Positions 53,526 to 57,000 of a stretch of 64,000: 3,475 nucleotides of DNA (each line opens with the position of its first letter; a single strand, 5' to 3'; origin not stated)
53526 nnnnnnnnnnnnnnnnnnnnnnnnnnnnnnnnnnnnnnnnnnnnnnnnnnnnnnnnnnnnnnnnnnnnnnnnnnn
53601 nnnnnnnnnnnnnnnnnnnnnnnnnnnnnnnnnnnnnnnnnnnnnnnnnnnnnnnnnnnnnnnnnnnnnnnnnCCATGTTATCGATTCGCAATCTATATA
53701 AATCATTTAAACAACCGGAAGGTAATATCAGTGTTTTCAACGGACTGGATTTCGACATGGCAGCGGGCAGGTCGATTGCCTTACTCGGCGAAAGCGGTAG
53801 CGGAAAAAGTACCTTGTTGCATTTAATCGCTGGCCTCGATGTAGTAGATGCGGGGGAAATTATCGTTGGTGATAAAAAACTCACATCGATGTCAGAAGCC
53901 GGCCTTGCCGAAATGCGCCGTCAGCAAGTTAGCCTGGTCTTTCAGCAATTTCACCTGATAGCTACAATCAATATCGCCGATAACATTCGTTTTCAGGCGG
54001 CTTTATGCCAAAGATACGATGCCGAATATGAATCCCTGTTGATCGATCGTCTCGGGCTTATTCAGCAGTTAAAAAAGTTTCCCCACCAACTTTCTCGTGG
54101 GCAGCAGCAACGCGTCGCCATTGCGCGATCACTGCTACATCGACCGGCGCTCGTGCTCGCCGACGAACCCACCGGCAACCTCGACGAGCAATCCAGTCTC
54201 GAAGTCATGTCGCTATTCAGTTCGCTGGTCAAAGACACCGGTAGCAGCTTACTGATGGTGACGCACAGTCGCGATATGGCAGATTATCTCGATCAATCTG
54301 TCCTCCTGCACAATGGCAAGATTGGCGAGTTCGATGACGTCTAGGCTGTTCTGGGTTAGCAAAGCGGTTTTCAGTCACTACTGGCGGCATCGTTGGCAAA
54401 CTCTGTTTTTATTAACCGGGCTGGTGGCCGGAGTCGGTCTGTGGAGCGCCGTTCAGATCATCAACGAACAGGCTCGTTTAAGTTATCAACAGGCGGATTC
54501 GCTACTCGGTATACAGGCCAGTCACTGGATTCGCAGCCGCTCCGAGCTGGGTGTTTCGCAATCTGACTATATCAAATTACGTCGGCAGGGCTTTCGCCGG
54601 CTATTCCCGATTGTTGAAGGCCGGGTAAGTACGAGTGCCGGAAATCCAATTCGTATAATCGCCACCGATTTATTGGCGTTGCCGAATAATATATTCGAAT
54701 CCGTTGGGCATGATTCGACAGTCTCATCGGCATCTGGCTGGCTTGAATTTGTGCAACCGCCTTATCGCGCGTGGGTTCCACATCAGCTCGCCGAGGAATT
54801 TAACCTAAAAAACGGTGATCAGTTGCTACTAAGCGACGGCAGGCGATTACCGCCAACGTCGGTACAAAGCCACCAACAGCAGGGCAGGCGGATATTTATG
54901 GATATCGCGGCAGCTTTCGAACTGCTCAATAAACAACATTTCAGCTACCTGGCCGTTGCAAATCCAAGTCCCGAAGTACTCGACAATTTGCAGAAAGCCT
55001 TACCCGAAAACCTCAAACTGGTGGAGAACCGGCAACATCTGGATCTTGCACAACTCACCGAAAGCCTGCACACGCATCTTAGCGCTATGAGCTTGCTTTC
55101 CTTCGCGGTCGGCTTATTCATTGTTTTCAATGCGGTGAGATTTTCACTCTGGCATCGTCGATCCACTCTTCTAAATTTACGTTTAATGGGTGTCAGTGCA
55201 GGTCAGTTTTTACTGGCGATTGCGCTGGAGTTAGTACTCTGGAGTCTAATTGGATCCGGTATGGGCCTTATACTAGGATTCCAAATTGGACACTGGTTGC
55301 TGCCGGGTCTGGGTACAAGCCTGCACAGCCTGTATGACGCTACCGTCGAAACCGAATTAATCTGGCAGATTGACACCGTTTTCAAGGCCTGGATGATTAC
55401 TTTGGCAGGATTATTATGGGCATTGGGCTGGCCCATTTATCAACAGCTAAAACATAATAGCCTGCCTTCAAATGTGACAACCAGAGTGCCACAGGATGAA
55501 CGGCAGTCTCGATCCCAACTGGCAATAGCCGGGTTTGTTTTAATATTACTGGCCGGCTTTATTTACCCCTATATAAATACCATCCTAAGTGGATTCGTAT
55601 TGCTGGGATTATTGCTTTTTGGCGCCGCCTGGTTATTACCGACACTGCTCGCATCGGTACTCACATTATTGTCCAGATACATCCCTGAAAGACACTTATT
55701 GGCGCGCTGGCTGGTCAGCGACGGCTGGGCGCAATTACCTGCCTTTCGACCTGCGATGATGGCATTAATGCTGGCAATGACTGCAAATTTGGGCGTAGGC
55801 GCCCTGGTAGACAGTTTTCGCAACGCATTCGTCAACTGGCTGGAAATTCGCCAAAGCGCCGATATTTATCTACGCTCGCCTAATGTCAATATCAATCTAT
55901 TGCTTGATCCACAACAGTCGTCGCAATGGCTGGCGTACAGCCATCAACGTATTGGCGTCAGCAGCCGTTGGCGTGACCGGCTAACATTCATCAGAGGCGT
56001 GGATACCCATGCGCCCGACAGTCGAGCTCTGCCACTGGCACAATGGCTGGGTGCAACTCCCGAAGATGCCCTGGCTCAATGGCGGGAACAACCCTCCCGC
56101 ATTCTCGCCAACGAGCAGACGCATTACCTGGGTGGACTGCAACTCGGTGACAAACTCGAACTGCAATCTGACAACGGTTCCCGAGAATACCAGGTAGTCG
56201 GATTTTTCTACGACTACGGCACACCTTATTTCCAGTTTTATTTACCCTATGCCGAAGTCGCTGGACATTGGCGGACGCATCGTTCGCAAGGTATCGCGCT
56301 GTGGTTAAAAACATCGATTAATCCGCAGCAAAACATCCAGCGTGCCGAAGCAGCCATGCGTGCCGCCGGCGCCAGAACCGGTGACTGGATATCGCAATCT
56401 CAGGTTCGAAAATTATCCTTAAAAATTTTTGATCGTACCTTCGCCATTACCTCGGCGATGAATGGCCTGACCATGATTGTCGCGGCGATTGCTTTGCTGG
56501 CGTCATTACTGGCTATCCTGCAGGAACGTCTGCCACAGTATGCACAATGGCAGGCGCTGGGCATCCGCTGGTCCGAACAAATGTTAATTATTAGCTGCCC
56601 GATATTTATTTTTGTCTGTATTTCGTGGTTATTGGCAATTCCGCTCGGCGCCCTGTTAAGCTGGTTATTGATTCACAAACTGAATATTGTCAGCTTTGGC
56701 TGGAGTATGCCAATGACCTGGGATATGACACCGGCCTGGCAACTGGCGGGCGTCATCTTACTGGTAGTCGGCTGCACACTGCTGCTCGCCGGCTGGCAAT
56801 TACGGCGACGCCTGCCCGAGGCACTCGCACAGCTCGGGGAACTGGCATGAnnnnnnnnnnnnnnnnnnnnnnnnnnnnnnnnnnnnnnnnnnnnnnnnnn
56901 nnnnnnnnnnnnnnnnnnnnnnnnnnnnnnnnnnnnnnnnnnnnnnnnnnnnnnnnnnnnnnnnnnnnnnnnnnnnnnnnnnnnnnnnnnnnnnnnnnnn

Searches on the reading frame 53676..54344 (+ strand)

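Call 9: search_protein_families(library=ncbifam, proteins=[window:53676-54344:+])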
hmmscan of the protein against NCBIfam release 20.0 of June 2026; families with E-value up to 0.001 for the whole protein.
window:53676-54344:+ (222 aa): 190 families (the best 25 are shown)
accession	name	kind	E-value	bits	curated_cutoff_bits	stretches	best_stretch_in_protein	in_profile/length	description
TIGR02211.1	LolD_lipo_ex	equivalog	5.8e-55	186.2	307.75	1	1-216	1-219/221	lipoprotein-releasing ABC transporter ATP-binding protein LolD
NF007879.0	PRK10584.1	equivalog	2.5e-53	181.2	336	1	2-218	7-226/228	putative ABC transporter ATP-binding protein YbbA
TIGR02982.1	heterocyst_DevA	subfamily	1.5e-49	168.6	295.8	1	2-216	2-219/220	ABC exporter ATP-binding subunit, DevA family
TIGR02673.1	FtsE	equivalog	5.8e-49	166.7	264.85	1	1-210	1-208/214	cell division ATP-binding protein FtsE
TIGR03608.1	L_ocin_972_ABC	subfamily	1.1e-48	165.5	254.85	1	7-209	4-204/206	putative bacteriocin export ABC transporter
NF038007.1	ABC_ATP_DarD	equivalog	1.3e-46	158.8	375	1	1-216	1-218/218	darobactin export ABC transporter ATP-binding protein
NF007826.0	PRK10535.1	equivalog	3.2e-44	151.2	966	1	2-216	5-221/648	macrolide ABC transporter ATP-binding protein/permease MacB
NF008639.0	PRK11629.1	equivalog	1.2e-43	149.3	360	1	2-216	7-224/234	lipoprotein-releasing ABC transporter ATP-binding protein LolD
TIGR02315.1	ABC_phnC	equivalog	8.4e-40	136.7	266.1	1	1-216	1-224/243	phosphonate ABC transporter ATP-binding protein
NF040933.2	ABC_arch_GlcV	equivalog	3.3e-38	131.5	450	1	3-216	4-220/357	glucose ABC transporter ATP-binding protein GlcV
NF007027.0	PRK09493.1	equivalog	6.2e-38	130.5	379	1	2-217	2-215/240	glutamine ABC transporter ATP-binding protein GlnQ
TIGR03265.1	PhnT2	equivalog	6.7e-38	130.8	457.7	1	2-216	5-213/353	putative 2-aminoethylphosphonate ABC transporter ATP-binding protein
TIGR03005.1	ectoine_ehuA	equivalog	2.8e-37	128.3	345.4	1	16-218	11-227/252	ectoine/hydroxyectoine ABC transporter ATP-binding protein EhuA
TIGR02857.1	CydD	equivalog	2.9e-37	128.8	435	1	10-210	328-528/529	thiol reductant ABC exporter subunit CydD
NF008420.0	PRK11247.1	equivalog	3.3e-37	128.1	395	1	15-217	22-213/257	aliphatic sulfonates ABC transporter ATP-binding protein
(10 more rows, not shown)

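Call 10: search_protein_families(library=pfam, proteins=[window:53676-54344:+])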
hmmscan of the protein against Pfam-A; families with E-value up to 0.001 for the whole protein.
window:53676-54344:+ (222 aa): 2 families
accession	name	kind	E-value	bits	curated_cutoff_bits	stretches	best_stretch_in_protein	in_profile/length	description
PF00005.33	ABC_tran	-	5.4e-30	105.2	25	1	22-166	2-136/137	ABC transporter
PF13555.12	AAA_29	-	0.00015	21.9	27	1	20-48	11-39/61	P-loop containing region of AAA domain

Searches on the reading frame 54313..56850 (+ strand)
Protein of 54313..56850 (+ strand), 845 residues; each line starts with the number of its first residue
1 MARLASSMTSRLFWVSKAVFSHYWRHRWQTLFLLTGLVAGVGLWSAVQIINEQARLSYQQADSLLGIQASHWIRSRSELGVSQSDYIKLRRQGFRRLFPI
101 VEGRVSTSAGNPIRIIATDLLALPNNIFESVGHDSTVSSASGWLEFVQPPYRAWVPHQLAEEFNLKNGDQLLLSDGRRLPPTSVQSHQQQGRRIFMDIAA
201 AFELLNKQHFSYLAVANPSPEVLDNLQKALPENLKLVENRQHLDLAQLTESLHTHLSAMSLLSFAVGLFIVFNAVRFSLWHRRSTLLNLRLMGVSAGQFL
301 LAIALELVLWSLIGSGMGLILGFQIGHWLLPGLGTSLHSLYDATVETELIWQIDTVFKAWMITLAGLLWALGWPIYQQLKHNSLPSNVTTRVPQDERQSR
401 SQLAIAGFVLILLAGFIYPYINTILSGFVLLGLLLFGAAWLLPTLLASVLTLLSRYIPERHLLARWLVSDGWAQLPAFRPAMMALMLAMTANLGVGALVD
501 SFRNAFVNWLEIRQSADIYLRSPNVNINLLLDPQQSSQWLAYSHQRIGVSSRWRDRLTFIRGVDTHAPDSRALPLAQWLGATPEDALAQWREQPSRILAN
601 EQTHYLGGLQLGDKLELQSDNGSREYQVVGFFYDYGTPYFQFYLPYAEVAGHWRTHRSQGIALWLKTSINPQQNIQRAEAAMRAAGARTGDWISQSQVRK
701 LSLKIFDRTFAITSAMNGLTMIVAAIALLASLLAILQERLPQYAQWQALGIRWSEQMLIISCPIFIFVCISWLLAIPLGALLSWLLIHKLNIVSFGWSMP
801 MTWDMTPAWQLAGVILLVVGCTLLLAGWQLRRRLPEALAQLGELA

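Call 9: search_protein_families(library=ncbifam, proteins=[window:54313-56850:+])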
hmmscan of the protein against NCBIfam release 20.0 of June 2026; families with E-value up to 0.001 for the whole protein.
window:54313-56850:+ (845 aa): 0 families

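Call 10: search_protein_families(library=pfam, proteins=[window:54313-56850:+])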
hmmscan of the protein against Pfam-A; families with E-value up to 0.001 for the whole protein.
window:54313-56850:+ (845 aa): 2 families
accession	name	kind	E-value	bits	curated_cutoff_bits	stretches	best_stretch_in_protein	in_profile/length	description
PF02687.27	FtsX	-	2.9e-13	50.4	25.5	2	717-833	4-118/120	FtsX-like permease C-terminal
PF12704.14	MacB_PCD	-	3.3e-08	34.5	27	1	481-681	4-203/207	MacB-like periplasmic core domain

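Call 12: find_related_loci(query=window:54313-56850:+, collection=genome_contigs, flank=10000)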
Query window:54313-56850:+ (845 aa) in genome_contigs; peptide patterns used: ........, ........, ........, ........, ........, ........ (x = any residue, [..] = any of these).
58 stretches matched a pattern; 3 encode a relative of the query (tblastn E <= 1e-3); 3 distinct loci.
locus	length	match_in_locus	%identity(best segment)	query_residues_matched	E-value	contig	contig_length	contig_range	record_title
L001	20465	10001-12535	72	1-845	0e+0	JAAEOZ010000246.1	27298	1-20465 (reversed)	MAG: Gammaproteobacteria bacterium isolate Cca_20 CcaG_CONTIG1321142, whole genome shotgun sequence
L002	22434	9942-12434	66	4-844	0e+0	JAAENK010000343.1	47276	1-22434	MAG: Gammaproteobacteria bacterium isolate Bse_30 BseG_CONTIG3924756, whole genome shotgun sequence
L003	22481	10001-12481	53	7-843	0e+0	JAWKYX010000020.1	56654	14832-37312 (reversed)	MAG: Rhodocyclaceae bacterium isolate AC3.78 AC3.78.fa-20, whole genome shotgun sequence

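Call 16: search_protein_families(library=pfam, proteins=[L001:8102-9241:-, L001:4612-6186:-, L001:6458-8110:+, L002:8053-9210:-, L002:6110-7879:-, L001:13679-14503:+])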
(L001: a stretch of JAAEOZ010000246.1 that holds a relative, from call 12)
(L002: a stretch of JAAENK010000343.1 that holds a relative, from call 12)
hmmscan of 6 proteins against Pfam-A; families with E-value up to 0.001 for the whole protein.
L001:8102-9241:- (379 aa): 3 families
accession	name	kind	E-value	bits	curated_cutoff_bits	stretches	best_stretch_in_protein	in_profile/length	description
PF01070.24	FMN_dh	-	8.4e-134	446.5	24.9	1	14-376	1-348/350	FMN-dependent dehydrogenase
PF03060.21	NMO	-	2.3e-07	30.9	28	1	246-359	135-249/331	Nitronate monooxygenase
PF01645.23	Glu_synthase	-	0.00033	20.4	20.4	1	296-333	270-307/369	Conserved region in glutamate synthase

L001:4612-6186:- (524 aa): 1 family
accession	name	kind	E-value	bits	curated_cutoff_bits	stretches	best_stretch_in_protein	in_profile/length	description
PF20247.3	DUF6602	-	1.4e-14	54.3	27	1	44-130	18-103/104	Domain of unknown function (DUF6602)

L001:6458-8110:+ (550 aa): 2 families
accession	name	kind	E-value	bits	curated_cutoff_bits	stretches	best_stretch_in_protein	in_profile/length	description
PF00501.34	AMP-binding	-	8.7e-70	235.9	29.9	1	43-405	8-384/384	AMP-binding enzyme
PF13193.12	AMP-binding_C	-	7.8e-24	84.8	24.5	1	455-533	1-76/76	AMP-binding enzyme C-terminal domain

L002:8053-9210:- (385 aa): 4 families
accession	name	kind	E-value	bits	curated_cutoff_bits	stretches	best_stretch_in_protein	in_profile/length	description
PF01070.24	FMN_dh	-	8.1e-137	456.4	24.9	1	14-375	1-347/350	FMN-dependent dehydrogenase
PF03060.21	NMO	-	2.5e-07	30.8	28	1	246-347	135-239/331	Nitronate monooxygenase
PF00478.31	IMPDH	-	5.1e-05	22.9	25.6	1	232-334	130-240/345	IMP dehydrogenase / GMP reductase domain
PF01645.23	Glu_synthase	-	0.00049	19.8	20.4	0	301-334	275-308/369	Conserved region in glutamate synthase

L002:6110-7879:- (589 aa): 1 family
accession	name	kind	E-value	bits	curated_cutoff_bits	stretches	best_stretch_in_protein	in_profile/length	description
PF20247.3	DUF6602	-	5.6e-19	68.4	27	1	47-137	15-104/104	Domain of unknown function (DUF6602)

L001:13679-14503:+ (274 aa): 4 families
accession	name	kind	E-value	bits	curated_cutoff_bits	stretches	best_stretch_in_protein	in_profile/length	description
PF13561.12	adh_short_C2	-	1.6e-56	192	27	1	12-270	1-235/236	Enoyl-(Acyl carrier protein) reductase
PF00106.31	adh_short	-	1.6e-50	171.8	26.6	1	6-212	1-192/195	short chain dehydrogenase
PF08659.16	KR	-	3.2e-10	40.7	22.6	1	9-171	4-151/180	KR domain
PF23441.1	SDR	-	5e-07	29.8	27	1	90-270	83-255/258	SDR-like rossmann domain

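Call 24: find_related_loci(query=window:54313-56850:+, collection=metagenome_contigs, flank=10000)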
Query window:54313-56850:+ (845 aa) in metagenome_contigs; peptide patterns used: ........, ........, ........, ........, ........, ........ (x = any residue, [..] = any of these).
77 stretches matched a pattern; 2 encode a relative of the query (tblastn E <= 1e-3); 2 distinct loci.
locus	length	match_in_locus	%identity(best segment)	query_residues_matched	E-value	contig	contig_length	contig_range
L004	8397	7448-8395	74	3-318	5e-149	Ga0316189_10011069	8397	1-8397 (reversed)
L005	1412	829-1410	57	5-202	1e-69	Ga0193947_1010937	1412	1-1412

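Call 32: search_protein_families(library=pfam, proteins=[L003:7929-9332:+])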
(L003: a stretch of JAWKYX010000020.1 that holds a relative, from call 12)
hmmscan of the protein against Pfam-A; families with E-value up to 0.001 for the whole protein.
L003:7929-9332:+ (467 aa): 2 families
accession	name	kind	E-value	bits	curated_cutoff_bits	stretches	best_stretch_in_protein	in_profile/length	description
PF04187.18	Cofac_haem_bdg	-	7.2e-59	199.8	27.7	1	130-334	2-213/213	Haem-binding uptake, Tiki superfamily, ChaN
PF13180.12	PDZ_2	-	6.2e-08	33.3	27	1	373-457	1-80/80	PDZ domain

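Call 50: find_homologous_proteins(query=window:54313-56850:+, max_evalue=1e-100)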
Query window:54313-56850:+ (845 aa): 362 proteins with E <= 1e-100 among 8000 candidates; the best 120 are listed.
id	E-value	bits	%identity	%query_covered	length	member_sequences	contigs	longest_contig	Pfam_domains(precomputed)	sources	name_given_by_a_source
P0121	0.0e+0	1507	79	100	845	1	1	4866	PF02687.28,PF12704.15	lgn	-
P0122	0.0e+0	1487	79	99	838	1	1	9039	PF02687.28,PF12704.15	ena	-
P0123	0.0e+0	1477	78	99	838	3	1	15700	PF02687.28,PF12704.15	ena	-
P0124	0.0e+0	1454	77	100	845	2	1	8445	PF02687.28,PF12704.15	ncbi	-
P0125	0.0e+0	1445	76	99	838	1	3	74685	PF02687.28,PF12704.15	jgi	-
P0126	0.0e+0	1441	76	99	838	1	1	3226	PF02687.28,PF12704.15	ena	-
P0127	0.0e+0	1438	76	99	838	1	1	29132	PF02687.28,PF12704.15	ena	-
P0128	0.0e+0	1426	75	99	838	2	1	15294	PF02687.28,PF12704.15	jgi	-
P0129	0.0e+0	1425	75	99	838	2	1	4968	PF02687.28,PF12704.15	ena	-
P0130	0.0e+0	1422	76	99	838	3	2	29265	PF02687.28,PF12704.15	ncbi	-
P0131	0.0e+0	1422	76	99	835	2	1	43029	PF02687.28,PF12704.15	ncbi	-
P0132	0.0e+0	1408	75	98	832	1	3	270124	PF02687.28,PF12704.15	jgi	-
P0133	0.0e+0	1388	74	99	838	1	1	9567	PF02687.28,PF12704.15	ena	-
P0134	0.0e+0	1377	73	99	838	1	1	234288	PF02687.28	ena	-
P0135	0.0e+0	1353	72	99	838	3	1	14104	PF02687.28,PF12704.15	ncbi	-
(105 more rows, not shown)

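Call 51: find_encoding_contigs(protein=P0123, flank=10000, max_places=1)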
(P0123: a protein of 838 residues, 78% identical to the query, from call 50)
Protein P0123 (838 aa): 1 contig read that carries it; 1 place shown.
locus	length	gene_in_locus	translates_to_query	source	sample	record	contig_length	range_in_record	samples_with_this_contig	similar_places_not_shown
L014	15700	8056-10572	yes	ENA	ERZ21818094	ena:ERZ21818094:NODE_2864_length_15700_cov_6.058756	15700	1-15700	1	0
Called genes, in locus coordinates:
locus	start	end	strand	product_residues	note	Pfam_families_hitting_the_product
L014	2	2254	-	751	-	?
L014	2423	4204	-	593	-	PF20247:DUF6602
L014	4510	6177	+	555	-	PF00501:AMP-binding, PF13193:AMP-binding_C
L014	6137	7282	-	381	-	PF01070:FMN_dh, PF03060:NMO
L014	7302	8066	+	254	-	PF00005:ABC_tran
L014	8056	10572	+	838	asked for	PF02687:FtsX (weak), PF12704:MacB_PCD, PF02687:FtsX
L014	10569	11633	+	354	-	PF07143:AttH, PF17186:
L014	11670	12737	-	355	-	PF00730:HhH-GPD, PF00633:HHH (weak), PF14815:NUDIX_4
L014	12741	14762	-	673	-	PF05170:AsmA, PF05359:DUF748, PF13116:YhdP, PF05170:AsmA, PF13116:YhdP (weak)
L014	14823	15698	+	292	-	?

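Call 52: find_encoding_contigs(protein=P0125, flank=10000, max_places=1)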
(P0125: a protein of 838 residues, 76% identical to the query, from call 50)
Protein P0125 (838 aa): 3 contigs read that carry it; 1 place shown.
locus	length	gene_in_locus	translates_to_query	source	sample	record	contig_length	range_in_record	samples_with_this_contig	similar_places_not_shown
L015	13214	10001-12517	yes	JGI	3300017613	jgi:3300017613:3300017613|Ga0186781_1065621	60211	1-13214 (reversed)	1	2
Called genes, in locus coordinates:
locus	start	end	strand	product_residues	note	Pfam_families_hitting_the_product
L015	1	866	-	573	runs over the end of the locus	PF20247:DUF6602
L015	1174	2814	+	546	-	PF00501:AMP-binding, PF13193:AMP-binding_C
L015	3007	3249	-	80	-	-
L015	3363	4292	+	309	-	PF00126:HTH_1, PF03466:LysR_substrate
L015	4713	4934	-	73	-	-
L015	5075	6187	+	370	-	PF02812:ELFV_dehydrog_N, PF00208:ELFV_dehydrog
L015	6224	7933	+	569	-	PF00501:AMP-binding, PF13193:AMP-binding_C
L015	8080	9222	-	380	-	PF01070:FMN_dh, PF03060:NMO, PF01645:Glu_synthase (faint)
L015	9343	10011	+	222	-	PF00005:ABC_tran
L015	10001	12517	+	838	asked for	PF02687:FtsX, PF12704:MacB_PCD, PF02687:FtsX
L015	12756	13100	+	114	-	-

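Call 53: find_encoding_contigs(protein=P0131, flank=10000, max_places=1)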
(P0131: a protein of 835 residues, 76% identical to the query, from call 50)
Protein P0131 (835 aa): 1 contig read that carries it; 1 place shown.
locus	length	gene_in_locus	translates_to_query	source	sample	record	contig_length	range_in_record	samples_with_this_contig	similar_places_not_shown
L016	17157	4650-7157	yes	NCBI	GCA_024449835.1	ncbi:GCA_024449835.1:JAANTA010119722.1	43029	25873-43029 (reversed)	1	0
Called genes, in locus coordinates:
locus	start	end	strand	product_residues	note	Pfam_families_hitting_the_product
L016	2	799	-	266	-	?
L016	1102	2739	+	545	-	PF00501:AMP-binding, PF13193:AMP-binding_C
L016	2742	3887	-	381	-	PF01070:FMN_dh, PF03060:NMO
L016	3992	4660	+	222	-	PF00005:ABC_tran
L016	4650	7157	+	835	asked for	PF02687:FtsX (weak), PF12704:MacB_PCD, PF02687:FtsX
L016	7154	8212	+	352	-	PF07143:AttH, PF17186:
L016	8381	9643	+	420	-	PF01266:DAO, PF13450:NAD_binding_8 (weak)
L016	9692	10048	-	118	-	PF08238:Sel1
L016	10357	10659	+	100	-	PF10115:HlyU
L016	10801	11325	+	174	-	PF05656:DUF805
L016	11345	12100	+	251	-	PF06790:UPF0259 (weak)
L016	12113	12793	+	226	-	PF06271:RDD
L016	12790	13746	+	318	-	PF28475:DUF8413, PF01944:SpoIIM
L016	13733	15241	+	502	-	PF13559:DUF4129 (weak)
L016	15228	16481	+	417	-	PF14258:DUF4350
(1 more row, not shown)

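Call 54: find_encoding_contigs(protein=P0132, flank=10000, max_places=1)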
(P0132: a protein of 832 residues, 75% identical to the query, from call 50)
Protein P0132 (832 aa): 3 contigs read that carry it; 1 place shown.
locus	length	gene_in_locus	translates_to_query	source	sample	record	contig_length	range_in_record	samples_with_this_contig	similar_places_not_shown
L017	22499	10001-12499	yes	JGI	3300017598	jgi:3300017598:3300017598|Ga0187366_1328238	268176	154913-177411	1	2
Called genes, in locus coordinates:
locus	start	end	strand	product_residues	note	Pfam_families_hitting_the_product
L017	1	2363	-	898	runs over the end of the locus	PF08448:PAS_4 (weak), PF13426:PAS_9, PF08447:PAS_3, PF00989:PAS, PF08447:PAS_3, PF13426:PAS_9, PF00990:GGDEF, PF00563:EAL, +2 more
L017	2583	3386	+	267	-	PF03009:GDPD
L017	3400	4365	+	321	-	-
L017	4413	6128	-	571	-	PF20247:DUF6602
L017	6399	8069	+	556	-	PF00501:AMP-binding, PF13193:AMP-binding_C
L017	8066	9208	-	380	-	PF01070:FMN_dh, PF00478:IMPDH (faint), PF03060:NMO, PF01645:Glu_synthase (weak)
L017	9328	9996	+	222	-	PF00005:ABC_tran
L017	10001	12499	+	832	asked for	PF02687:FtsX, PF12704:MacB_PCD (weak), PF02687:FtsX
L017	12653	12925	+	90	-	PF06568:YjiS-like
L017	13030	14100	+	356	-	PF07143:AttH, PF17186:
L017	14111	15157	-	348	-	PF00730:HhH-GPD, PF00633:HHH (weak), PF14815:NUDIX_4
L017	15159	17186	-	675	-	PF05170:AsmA, PF05359:DUF748 (faint), PF13116:YhdP, PF05170:AsmA, PF13116:YhdP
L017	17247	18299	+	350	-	PF10095:DUF2333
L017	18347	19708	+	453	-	PF02812:ELFV_dehydrog_N, PF00208:ELFV_dehydrog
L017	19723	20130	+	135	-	PF07366:SnoaL, PF14534:DUF4440 (weak), PF12680:SnoaL_2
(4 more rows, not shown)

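Call 55: find_encoding_contigs(protein=P0134, flank=10000, max_places=1)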
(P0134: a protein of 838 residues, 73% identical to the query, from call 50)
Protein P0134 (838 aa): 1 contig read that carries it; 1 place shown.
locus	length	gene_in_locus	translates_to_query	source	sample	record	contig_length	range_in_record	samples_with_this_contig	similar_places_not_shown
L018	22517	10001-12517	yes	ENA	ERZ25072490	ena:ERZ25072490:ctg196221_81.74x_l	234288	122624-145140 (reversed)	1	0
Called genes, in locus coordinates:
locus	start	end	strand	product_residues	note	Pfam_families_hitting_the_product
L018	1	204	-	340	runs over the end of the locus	PF14321:DUF4382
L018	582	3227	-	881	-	PF08448:PAS_4 (weak), PF13426:PAS_9, PF08447:PAS_3, PF00989:PAS, PF08447:PAS_3, PF13426:PAS_9, PF00990:GGDEF, PF00563:EAL, +3 more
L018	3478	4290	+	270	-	PF03009:GDPD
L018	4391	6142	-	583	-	PF20247:DUF6602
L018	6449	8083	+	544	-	PF00501:AMP-binding, PF13193:AMP-binding_C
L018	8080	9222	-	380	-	PF01070:FMN_dh, PF00478:IMPDH (faint), PF01645:Glu_synthase (faint), PF03060:NMO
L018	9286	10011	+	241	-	PF00005:ABC_tran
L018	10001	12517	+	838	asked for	PF02687:FtsX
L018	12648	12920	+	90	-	PF06568:YjiS-like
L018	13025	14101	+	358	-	PF07143:AttH, PF17186:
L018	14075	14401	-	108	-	PF14815:NUDIX_4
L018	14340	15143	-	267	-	PF00730:HhH-GPD, PF00633:HHH (weak)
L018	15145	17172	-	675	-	PF05170:AsmA, PF05359:DUF748, PF13116:YhdP, PF05170:AsmA, PF13116:YhdP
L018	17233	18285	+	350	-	PF10095:DUF2333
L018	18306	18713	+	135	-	PF07366:SnoaL, PF14534:DUF4440 (weak), PF12680:SnoaL_2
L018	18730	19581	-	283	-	PF13690:CheX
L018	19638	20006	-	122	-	PF00072:Response_reg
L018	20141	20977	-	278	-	PF00106:adh_short, PF08659:KR, PF13561:adh_short_C2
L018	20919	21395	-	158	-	PF01967:MoaC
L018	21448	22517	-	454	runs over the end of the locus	PF14685:PDZ_Tricorn (faint), PF00089:Trypsin, PF13365:Trypsin_2, PF00595:PDZ, PF13180:PDZ_2, PF17820:PDZ_6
